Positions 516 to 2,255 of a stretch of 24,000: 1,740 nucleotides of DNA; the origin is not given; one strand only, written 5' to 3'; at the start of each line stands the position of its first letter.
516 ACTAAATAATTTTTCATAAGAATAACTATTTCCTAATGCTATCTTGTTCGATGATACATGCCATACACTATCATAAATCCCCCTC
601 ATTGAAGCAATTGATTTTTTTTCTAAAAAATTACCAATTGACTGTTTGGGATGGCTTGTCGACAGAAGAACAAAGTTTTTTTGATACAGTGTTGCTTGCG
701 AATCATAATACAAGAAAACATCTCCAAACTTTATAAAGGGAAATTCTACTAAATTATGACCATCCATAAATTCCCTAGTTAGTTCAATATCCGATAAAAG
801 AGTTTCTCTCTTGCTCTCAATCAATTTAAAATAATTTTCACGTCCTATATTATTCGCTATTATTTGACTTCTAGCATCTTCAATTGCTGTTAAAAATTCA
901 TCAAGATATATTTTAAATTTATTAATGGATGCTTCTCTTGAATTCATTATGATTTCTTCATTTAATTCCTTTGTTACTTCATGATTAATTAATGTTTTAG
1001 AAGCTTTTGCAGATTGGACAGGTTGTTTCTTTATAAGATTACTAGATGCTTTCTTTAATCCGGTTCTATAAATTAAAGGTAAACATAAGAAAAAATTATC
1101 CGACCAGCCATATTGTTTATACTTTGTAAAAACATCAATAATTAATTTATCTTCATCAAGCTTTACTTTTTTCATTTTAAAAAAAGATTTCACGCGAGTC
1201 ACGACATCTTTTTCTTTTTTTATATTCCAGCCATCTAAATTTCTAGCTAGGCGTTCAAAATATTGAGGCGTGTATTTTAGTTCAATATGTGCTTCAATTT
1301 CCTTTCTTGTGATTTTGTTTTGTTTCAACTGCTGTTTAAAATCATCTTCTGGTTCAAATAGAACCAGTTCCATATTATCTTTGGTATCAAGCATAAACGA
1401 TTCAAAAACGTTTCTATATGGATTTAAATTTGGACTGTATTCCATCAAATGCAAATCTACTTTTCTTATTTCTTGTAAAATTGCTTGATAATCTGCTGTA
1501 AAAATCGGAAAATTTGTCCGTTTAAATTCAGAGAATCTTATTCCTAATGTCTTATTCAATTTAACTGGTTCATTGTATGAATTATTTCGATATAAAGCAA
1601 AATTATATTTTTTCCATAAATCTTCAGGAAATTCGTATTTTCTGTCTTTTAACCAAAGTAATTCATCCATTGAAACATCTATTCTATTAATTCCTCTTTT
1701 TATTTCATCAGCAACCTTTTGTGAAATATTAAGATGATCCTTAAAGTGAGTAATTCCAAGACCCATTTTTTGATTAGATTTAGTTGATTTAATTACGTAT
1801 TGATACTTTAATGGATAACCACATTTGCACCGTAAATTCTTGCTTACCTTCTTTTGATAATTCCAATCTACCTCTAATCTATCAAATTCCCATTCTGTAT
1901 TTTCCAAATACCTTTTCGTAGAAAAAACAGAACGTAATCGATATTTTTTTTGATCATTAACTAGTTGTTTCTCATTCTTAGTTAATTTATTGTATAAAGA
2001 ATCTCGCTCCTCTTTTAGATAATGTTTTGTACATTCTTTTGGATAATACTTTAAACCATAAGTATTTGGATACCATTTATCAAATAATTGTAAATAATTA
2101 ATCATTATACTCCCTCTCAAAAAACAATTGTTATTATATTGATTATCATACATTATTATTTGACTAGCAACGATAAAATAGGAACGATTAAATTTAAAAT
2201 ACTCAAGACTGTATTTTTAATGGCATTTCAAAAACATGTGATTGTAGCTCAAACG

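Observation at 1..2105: ORF missing from the track: McrB-type AAA+ motor fused to an N-terminal region of about 580 aa with no recognisable family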

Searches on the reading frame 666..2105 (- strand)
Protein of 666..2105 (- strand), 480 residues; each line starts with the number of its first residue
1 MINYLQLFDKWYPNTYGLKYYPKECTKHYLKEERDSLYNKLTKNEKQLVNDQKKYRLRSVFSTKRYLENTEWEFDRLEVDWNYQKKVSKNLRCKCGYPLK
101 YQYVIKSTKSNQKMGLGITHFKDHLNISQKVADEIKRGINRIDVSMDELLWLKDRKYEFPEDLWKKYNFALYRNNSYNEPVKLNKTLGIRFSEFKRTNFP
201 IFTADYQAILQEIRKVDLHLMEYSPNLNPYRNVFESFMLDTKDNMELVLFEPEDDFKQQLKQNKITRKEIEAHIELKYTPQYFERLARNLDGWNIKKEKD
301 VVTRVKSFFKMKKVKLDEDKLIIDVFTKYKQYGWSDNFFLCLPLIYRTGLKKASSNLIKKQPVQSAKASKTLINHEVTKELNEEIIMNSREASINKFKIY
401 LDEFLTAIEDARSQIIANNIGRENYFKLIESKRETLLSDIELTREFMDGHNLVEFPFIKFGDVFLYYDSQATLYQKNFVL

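Call 24: find_homologous_proteins(query=A1, max_evalue=0.01)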
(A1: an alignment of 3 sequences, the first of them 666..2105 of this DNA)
Query A1 (3 sequences) (480 aa, profile of the alignment): 14 proteins with E <= 0.01 among 5358 candidates.
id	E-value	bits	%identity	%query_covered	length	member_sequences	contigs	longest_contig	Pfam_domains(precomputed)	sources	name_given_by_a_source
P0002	2.4e-237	806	39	79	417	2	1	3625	-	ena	-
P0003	7.8e-236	801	39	74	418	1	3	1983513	-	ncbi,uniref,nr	ncbi:hypothetical protein [Vagococcus xieshaowenii]|uniref:Uncharacterized protein n=1 Tax=Vagococcu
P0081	5.3e-192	657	38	85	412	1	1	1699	-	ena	-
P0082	1.3e-107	379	37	85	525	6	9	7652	-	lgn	-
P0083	2.4e-96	342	44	49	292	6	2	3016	-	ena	-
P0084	8.0e-96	340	44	49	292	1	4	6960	-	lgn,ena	-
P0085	1.1e-95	339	46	48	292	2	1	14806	-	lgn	-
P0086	1.5e-95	339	45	49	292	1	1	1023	-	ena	-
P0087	2.9e-95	338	45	49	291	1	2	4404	-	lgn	-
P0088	4.3e-95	337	45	48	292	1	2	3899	-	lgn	-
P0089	1.1e-94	336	45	49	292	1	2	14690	-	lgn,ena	-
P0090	1.6e-94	335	45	49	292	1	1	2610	-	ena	-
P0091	4.1e-92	328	44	49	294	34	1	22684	-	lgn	-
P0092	1.1e-91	326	47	44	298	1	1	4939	-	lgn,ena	-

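Call 25: find_encoding_contigs(protein=P0091, flank=8000, max_places=3)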
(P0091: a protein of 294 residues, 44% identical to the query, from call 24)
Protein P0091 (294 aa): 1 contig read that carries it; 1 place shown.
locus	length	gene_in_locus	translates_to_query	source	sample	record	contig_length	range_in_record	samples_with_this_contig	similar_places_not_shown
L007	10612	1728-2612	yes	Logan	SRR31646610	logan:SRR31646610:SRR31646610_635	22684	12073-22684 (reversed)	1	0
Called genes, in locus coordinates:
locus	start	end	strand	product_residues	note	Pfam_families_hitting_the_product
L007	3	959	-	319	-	?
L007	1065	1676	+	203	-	PF19700:DUF6198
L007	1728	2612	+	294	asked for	-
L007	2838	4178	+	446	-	PF01120:Alpha_L_fucos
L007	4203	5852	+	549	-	-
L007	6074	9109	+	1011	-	PF01074:Glyco_hydro_38N, PF09261:Alpha-mann_mid, PF07748:Glyco_hydro_38C, PF17677:Glyco_hydro38C2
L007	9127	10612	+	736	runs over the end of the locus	PF00933:Glyco_hydro_3, PF01915:Glyco_hydro_3_C, PF14310:Fn3-like (weak)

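Call 26: find_encoding_contigs(protein=P0082, flank=8000, max_places=3)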
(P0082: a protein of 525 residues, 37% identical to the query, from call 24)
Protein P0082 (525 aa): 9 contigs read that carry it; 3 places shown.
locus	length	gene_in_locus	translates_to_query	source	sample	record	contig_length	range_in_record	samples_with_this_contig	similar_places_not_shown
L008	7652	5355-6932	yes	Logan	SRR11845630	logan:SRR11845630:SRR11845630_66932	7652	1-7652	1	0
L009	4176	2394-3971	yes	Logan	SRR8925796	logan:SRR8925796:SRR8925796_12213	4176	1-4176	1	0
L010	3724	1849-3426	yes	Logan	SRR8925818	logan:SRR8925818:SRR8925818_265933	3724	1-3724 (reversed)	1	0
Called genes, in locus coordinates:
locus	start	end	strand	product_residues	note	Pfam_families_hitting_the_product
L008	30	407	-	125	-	-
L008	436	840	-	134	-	PF00334:NDK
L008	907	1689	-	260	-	-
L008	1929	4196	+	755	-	PF28527:DUF8425, PF07728:AAA_5, PF28529:McrB_lid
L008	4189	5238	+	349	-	PF10117:McrBC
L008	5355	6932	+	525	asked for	-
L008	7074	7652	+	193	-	?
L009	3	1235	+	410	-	?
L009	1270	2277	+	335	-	PF10117:McrBC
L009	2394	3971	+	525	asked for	-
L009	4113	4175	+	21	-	?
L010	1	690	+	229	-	?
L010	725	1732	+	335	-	PF10117:McrBC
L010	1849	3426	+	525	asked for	-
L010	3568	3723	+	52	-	?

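Call 28: search_protein_representatives(alignment_id=A1)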
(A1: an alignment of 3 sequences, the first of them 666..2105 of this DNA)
Query: 3 sequences, 415 profile positions. Proteins with E-value up to 0.001 (for the whole library): 313; up to 1e-10: 171; up to 1e-30: 25. The best 150 are listed.
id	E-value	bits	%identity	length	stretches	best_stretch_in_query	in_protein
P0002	7.7e-238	805.9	-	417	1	1-415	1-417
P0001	7.9e-209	710.3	-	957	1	1-415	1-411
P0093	1.8e-114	399.5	-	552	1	1-399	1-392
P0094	2.5e-110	385.9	-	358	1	1-359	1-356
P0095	1.4e-104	366.9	-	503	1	1-412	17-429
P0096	3.6e-97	342.5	-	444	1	1-365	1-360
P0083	7.5e-97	341.5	-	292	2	3-244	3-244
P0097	1.5e-83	297.6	-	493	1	3-395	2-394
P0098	3.0e-79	283.5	-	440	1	4-367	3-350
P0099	2.5e-77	277.2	-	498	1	1-380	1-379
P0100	1.4e-75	271.4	-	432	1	3-359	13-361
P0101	1.7e-71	258.0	-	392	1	1-359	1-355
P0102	2.6e-67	244.2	-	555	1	10-350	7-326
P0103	4.1e-67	243.5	-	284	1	17-241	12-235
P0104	4.2e-67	243.5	-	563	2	16-357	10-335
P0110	1.1e-38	149.9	-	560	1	28-238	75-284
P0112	2.7e-33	132.1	-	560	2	26-210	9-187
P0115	3.8e-30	121.7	-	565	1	28-165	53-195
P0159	1.3e-17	80.5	-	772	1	29-260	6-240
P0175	1.1e-15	74.2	-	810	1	29-217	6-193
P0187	2.4e-14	69.7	-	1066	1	29-268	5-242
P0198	2.3e-13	66.5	-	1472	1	28-160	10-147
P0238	1.8e-11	60.2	-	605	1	28-154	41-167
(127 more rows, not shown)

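Call 30: search_protein_families(library=pfam, proteins=[P0198, P0187, P0175, P0159, P0238, P0115, P0110, P0112, P0104, P0093], max_evalue=0.001)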
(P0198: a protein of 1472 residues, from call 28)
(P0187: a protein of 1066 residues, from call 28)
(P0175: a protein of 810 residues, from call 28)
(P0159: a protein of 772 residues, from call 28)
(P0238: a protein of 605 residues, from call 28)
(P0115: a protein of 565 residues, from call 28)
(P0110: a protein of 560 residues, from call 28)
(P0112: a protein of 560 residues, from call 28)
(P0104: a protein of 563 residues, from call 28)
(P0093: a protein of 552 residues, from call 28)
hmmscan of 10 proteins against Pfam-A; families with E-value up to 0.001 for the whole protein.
P0198 (1472 aa): 0 families

P0187 (1066 aa): 0 families

P0175 (810 aa): 0 families

P0159 (772 aa): 0 families

P0238 (605 aa): 0 families

P0115 (565 aa): 0 families

P0110 (560 aa): 0 families

P0112 (560 aa): 0 families

P0104 (563 aa): 0 families

P0093 (552 aa): 0 families

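Call 32: search_protein_families(library=phrogs, proteins=[P0082, P0091, P0110, P0159], max_evalue=0.01)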
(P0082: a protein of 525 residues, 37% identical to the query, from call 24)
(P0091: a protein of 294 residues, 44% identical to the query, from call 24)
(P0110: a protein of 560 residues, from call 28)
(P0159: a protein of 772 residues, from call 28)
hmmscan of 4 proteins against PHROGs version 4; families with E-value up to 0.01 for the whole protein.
P0082 (525 aa): 0 families

P0091 (294 aa): 0 families

P0110 (560 aa): 0 families

P0159 (772 aa): 0 families

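Call 41: predict_structure(alignment_id=A2)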
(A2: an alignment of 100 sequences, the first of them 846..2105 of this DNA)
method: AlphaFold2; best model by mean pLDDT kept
length: 420 residues; sequences in the alignment: 100
mean_pLDDT: 86.8   pTM: 0.79
mean pLDDT of the five models: 86.8, 84.5, 84.4, 83.5, 83.0
residues with pLDDT >= 90: 251; 70-90: 127; 50-70: 30; < 50: 12
segments of 3 or more residues with pLDDT < 50: 369-378
pLDDT, mean of each block of 10 residues (from residue 1): 82 89 96 95 96 92 89 91 81 92 94 93 88 90 95 98 97 92 95 97 98 95 82 94 90 71 75 81 92 79 82 64 91 92 92 92 57 46 67 83 92 88
secondary structure, 60 per line:
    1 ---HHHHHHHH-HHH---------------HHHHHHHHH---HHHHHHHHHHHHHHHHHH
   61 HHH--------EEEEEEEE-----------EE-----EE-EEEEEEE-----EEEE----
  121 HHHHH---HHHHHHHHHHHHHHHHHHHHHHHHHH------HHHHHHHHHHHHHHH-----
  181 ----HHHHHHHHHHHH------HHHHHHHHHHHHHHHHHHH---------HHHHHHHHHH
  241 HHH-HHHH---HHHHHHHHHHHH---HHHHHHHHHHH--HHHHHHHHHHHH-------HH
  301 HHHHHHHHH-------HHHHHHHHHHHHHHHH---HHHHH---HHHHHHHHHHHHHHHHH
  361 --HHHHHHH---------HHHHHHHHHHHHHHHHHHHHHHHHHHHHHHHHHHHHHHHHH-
elements in order: H4-11 H31-39 H43-63 E72-79 E101-107 E113-116 H121-125 H129-154 H161-175 H185-196 H203-221 H231-243 H245-248 H252-263 H267-277 H280-291 H299-309 H317-332 H336-340 H344-360 H363-369 H379-419

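Call 46: fold_search(model_id=the predicted structure, library=pdb)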
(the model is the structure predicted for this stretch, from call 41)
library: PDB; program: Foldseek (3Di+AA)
matches with E <= 10: 96; with E <= 0.001: 0
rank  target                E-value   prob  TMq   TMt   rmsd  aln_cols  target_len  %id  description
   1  3clq_D                8.8e-01  0.08  0.09  0.09  16.1       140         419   14  Crystal structure of a conserved protein of unknown function from Enterococcus faecalis V583 (released 2008-04-08)
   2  4r5l_C                1.1e+00  0.10  0.10  0.16  12.6       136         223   15  Crystal structure of the DnaK C-terminus (Dnak-SBD-C) (released 2014-09-10)
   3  3clq_B                1.5e+00  0.06  0.09  0.09  18.2       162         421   12  Crystal structure of a conserved protein of unknown function from Enterococcus faecalis V583 (released 2008-04-08)
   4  4r5k_B                1.8e+00  0.08  0.10  0.16  13.4       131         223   15  Crystal structure of the DnaK C-terminus (Dnak-SBD-B) (released 2014-09-10)
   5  4jnf                  1.8e+00  0.07  0.09  0.15  13.0       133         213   16  Allosteric opening of the polypeptide-binding site when an Hsp70 binds ATP (released 2013-05-29)
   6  3clq_A                2.0e+00  0.06  0.09  0.09  15.5       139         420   14  Crystal structure of a conserved protein of unknown function from Enterococcus faecalis V583 (released 2008-04-08)
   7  4f01_B                2.5e+00  0.06  0.10  0.16  13.1       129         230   16  Crystal structure of an artificial dimeric DnaK complex (released 2013-04-17)
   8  4k86                  2.6e+00  0.06  0.08  0.07  14.4       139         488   14  Crystal structure of human prolyl-tRNA synthetase (apo form) (released 2013-10-09)
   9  5f9z_B                3.2e+00  0.20  0.05  0.05   9.5        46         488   13  Crystal Structure of Prolyl-tRNA Synthetase from Cryptosporidium parvum complexed with Halofuginone and AMPPNP (released 2016-11-16)
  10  4ri4_B                3.2e+00  0.05  0.09  0.12  16.1       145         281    6  Crystal structure of PTPN3 (PTPH1) Y676I mutant in complex with vanadate (released 2015-03-11)
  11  3dyu_A                3.2e+00  0.01  0.07  0.08  24.9       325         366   11  Crystal structure of Snx9PX-BAR (230-595), H32 (released 2008-09-16)
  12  5xio_A                3.3e+00  0.18  0.05  0.05   9.5        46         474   13  Crystal Structure of Cryptosporidium parvum Prolyl-tRNA Synthetase (CpPRS) in complex with Halofuginone (released 2018-03-07)
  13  3tdg                  3.3e+00  0.09  0.11  0.18  14.2       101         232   15  Structural and functional characterization of Helicobacter pylori DsbG (released 2011-11-09)
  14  8sm5_A                3.3e+00  0.07  0.12  0.24  15.6       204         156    9  Crystal Structure of BHRF1 from Epstein Barr Virus in complex with BID BH3 peptide (released 2023-10-11)
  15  7osy_B                3.5e+00  0.16  0.05  0.04   9.3        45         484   11  Human Prolyl-tRNA Synthetase in Complex with L-proline (released 2021-07-28)
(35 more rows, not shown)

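Call 53: fold_search(model_id=the predicted structure, library=viral)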
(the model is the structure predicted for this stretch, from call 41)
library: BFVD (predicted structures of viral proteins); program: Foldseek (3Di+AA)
matches with E <= 10: 199; with E <= 0.001: 0
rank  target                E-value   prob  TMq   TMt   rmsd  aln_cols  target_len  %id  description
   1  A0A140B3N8            4.2e-03  0.85  0.16  0.16  16.3       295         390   12  (no name in the UniProt tables at hand)
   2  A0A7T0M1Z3            1.4e-02  0.94  0.14  0.29  13.4       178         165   12  Uncharacterized protein [Streptomyces phage TurkishDelight]
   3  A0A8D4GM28            3.4e-02  0.72  0.15  0.16  16.9       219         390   15  (no name in the UniProt tables at hand)
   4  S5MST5                4.6e-02  0.57  0.14  0.24  21.0       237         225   15  Uncharacterized protein [Bacillus phage JL]
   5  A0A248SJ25            7.5e-02  0.33  0.12  0.13  19.4       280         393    8  (no name in the UniProt tables at hand)
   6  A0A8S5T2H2            8.7e-02  0.60  0.15  0.17  15.6       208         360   12  Uncharacterized protein [Myoviridae sp. ctqfO1]
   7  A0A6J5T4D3            1.2e-01  0.15  0.10  0.10  18.9       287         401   13  Uncharacterized protein [uncultured Caudovirales phage]
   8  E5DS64                1.6e-01  0.57  0.15  0.22  19.4       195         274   11  Uncharacterized protein [Aeromonas phage 65]
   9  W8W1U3                1.7e-01  0.93  0.10  0.22  11.4        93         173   13  Uncharacterized protein [Invertebrate iridescent virus 30]
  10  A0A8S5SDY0            1.8e-01  0.15  0.11  0.10  18.3       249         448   13  Uncharacterized protein [Siphoviridae sp. ctnpt50]
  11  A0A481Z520            2.9e-01  0.11  0.13  0.17  21.8       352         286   10  Uncharacterized protein [Pithovirus LCPAC201]
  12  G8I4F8                3.2e-01  0.66  0.15  0.37  12.4       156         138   11  Uncharacterized protein [Mycobacterium phage DS6A]
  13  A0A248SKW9            3.5e-01  0.08  0.10  0.10  33.6       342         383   10  Uncharacterized protein [Klebsiella phage SopranoGao]
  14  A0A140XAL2            3.9e-01  0.33  0.14  0.19  16.9       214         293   11  Uncharacterized protein (Fragment) [Dickeya phage phiDP10.3]
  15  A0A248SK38            5.4e-01  0.04  0.10  0.07  25.6       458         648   10  (no name in the UniProt tables at hand)
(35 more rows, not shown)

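Call 54: find_homologous_proteins(query=A2, max_evalue=0.001)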
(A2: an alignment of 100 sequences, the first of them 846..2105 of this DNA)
Query A2 (100 sequences) (420 aa, profile of the alignment): 15 proteins with E <= 0.001 among 8000 candidates.
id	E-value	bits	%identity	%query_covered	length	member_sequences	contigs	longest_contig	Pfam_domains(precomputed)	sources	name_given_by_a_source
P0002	1.3e-86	310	39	91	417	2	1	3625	-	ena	-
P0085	2.9e-76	275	46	55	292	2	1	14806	-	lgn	-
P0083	1.2e-74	270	44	56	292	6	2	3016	-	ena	-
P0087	2.7e-74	269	45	56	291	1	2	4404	-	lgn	-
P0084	2.8e-74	269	44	56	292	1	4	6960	-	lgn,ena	-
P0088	4.3e-74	268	45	55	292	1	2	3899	-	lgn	-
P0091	1.2e-73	267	44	56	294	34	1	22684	-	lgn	-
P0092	5.6e-73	265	47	51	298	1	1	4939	-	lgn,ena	-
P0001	2.3e-70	256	100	100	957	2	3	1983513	PF28529.1,PF00004.36,PF07728.21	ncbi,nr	ncbi:AAA family ATPase [Vagococcus xieshaowenii]|nr:AAA family ATPase [Vagococcus xieshaowenii]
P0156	3.7e-65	239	24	41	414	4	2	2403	-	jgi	jgi:hypothetical protein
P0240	1.2e-64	237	30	34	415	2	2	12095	-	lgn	-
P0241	1.8e-63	233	26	42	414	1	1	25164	-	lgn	-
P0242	6.2e-62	228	24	41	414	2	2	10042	-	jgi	jgi:hypothetical protein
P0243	9.7e-60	221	26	44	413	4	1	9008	-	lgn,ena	-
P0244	5.5e-55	205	24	41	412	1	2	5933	-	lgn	-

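Call 55: find_encoding_contigs(protein=P0241, flank=6000, max_places=2)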
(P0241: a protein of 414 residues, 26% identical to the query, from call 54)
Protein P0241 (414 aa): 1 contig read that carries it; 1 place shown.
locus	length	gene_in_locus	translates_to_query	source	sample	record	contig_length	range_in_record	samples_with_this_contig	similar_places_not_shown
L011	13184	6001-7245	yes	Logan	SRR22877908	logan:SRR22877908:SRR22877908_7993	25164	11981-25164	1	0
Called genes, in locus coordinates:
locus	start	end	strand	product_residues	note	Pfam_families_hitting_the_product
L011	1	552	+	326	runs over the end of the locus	PF14338:Mrr_N, PF04471:Mrr_cat, PF22722:NA-iREase1 (weak), PF13156:Mrr_cat_2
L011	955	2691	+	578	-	PF00664:ABC_membrane, PF00005:ABC_tran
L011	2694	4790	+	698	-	PF00664:ABC_membrane, PF00005:ABC_tran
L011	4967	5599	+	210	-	PF00702:Hydrolase, PF12710:HAD, PF13419:HAD_2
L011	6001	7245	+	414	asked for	-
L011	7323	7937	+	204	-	PF00300:His_Phos_1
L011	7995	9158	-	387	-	-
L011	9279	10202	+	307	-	PF00126:HTH_1, PF03466:LysR_substrate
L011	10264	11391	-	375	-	PF18845:baeRF_family3, PF18848:baeRF_family6, PF18849:baeRF_family7, PF18851:baeRF_family8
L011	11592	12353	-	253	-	PF03649:UPF0014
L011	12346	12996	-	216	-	PF00005:ABC_tran, PF13191:AAA_16, PF13555:AAA_29 (faint), PF02463:SMC_N (faint), PF13304:AAA_21 (faint)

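Call 56: find_encoding_contigs(protein=P0187, flank=6000, max_places=2)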
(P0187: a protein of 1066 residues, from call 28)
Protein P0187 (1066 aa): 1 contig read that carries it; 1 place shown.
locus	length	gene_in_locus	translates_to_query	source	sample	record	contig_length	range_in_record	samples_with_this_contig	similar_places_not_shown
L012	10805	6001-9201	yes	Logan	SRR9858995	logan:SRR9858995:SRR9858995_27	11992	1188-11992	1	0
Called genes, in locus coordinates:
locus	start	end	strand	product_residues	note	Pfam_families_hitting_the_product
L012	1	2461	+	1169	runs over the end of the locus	PF07669:Eco57I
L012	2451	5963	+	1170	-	PF13091:PLDc_2, PF09565:RE_NgoFVII (weak), PF00176:SNF2-rel_dom (faint), PF04851:ResIII, PF13245:AAA_19 (faint), PF00271:Helicase_C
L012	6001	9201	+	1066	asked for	-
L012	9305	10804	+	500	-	?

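Call 57: find_encoding_contigs(protein=P0198, flank=6000, max_places=2)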
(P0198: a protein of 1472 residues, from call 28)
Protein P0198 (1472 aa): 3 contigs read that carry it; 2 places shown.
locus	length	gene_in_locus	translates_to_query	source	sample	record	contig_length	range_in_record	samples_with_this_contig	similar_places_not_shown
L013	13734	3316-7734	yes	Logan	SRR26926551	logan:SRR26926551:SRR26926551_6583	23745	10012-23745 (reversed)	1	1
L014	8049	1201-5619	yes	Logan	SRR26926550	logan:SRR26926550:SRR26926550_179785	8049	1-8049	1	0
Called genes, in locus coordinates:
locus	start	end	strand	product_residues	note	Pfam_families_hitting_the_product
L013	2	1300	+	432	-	?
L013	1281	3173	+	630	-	PF00270:DEAD (weak), PF04851:ResIII, PF00176:SNF2-rel_dom, PF00271:Helicase_C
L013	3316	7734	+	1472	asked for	-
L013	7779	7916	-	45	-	-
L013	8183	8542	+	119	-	-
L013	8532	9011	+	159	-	-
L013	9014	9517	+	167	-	PF06172:Cupin_5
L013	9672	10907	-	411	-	PF07690:MFS_1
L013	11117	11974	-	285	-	PF00248:Aldo_ket_red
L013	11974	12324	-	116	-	PF00248:Aldo_ket_red (faint)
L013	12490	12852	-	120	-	PF00248:Aldo_ket_red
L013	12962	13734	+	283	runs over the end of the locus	PF00126:HTH_1, PF03466:LysR_substrate (weak)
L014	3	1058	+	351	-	?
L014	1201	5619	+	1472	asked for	-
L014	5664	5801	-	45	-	-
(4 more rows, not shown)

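Call 58: find_encoding_contigs(protein=P0175, flank=6000, max_places=2)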
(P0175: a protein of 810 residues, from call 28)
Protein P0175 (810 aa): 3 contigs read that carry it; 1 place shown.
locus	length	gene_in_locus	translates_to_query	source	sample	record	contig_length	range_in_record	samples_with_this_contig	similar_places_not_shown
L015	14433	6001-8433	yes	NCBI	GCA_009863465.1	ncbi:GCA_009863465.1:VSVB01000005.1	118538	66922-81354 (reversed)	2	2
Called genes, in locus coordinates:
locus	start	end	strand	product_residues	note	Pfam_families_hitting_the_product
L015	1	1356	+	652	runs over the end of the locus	PF04851:ResIII, PF00270:DEAD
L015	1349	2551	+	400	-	PF10544:T5orf172, PF13455:MUG113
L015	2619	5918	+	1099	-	-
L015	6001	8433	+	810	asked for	-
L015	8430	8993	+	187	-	-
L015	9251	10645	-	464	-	PF00324:AA_permease, PF13520:AA_permease_2, PF13906:AA_permease_C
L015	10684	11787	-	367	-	PF05222:AlaDh_PNT_N, PF03807:F420_oxidored (faint), PF01262:AlaDh_PNT_C, PF01488:Shikimate_DH (faint), PF02826:2-Hacid_dh_C (weak)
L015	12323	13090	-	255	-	PF02677:QueH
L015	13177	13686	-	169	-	PF08876:DUF1836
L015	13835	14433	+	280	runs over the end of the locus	PF02645:DegV, PF13684:FakA-like_C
